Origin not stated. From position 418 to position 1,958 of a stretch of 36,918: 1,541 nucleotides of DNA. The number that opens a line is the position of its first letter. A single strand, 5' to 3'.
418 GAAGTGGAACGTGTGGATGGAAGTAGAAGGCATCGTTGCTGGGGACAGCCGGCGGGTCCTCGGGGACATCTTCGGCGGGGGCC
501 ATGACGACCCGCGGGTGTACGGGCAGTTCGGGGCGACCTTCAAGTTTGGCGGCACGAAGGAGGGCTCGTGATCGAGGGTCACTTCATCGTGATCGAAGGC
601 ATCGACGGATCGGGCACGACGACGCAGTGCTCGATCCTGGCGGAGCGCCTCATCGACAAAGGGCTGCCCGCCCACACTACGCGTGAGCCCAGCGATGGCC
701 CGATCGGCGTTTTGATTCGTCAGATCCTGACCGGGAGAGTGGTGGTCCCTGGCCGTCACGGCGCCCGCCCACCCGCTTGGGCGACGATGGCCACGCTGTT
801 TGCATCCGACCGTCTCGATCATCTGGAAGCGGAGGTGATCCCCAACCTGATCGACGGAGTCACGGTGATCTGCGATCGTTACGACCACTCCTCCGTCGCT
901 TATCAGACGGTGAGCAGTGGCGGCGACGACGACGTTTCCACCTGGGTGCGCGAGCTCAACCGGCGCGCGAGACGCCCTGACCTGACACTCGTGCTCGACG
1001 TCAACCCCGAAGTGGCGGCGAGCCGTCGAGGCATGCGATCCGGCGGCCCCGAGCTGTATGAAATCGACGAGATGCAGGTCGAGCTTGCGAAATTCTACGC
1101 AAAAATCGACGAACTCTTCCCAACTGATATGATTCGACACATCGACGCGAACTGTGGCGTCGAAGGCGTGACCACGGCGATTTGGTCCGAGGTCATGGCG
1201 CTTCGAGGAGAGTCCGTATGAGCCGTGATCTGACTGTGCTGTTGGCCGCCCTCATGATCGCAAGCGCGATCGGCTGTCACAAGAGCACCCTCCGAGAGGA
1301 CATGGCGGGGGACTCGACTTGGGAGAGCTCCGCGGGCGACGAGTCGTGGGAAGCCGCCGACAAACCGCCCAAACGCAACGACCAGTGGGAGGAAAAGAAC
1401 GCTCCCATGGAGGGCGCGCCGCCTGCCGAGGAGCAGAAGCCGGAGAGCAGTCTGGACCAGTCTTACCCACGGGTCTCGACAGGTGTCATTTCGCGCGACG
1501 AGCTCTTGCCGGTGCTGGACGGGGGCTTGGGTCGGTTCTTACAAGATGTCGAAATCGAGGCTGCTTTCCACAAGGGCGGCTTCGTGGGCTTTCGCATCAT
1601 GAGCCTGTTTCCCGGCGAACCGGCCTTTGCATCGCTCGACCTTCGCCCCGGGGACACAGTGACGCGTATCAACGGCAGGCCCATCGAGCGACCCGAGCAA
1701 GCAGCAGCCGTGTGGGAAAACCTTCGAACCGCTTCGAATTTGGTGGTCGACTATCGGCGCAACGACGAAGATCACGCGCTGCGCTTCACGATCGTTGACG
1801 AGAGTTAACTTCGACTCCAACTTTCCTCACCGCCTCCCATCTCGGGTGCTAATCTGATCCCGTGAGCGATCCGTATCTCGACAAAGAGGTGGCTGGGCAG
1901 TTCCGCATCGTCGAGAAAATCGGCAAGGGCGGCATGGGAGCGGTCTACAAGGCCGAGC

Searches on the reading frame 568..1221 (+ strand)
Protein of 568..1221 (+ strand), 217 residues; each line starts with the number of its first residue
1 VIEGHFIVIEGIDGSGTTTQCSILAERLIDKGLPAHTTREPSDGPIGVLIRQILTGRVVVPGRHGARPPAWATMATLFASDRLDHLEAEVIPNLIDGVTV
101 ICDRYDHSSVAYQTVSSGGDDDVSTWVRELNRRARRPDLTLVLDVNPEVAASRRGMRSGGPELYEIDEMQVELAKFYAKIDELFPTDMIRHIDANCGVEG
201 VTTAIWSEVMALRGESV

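Call 23: search_protein_families(library=pfam, proteins=[window:568-1221:+])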
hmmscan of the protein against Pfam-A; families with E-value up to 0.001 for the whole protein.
window:568-1221:+ (217 aa): 2 families
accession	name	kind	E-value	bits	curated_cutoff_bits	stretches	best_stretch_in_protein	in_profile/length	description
PF02223.23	Thymidylate_kin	-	1.9e-36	126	27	1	9-205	1-185/185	Thymidylate kinase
PF18748.7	HMUDK_HMUD1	-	0.00087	19.3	27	0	123-186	114-178/196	5-hmdU DNA kinase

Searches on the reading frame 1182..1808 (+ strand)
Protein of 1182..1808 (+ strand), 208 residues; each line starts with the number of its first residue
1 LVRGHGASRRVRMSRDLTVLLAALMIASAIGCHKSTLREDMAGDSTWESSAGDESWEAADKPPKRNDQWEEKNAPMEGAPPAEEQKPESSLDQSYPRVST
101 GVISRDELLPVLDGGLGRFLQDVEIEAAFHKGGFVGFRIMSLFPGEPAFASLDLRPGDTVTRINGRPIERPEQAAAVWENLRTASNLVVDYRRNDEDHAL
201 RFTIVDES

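Call 23: search_protein_families(library=pfam, proteins=[window:1182-1808:+])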
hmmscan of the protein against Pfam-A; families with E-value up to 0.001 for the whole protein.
window:1182-1808:+ (208 aa): 1 family
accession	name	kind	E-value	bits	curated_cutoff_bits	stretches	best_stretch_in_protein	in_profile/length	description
PF13180.12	PDZ_2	-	2.3e-05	25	27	1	136-200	13-76/80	PDZ domain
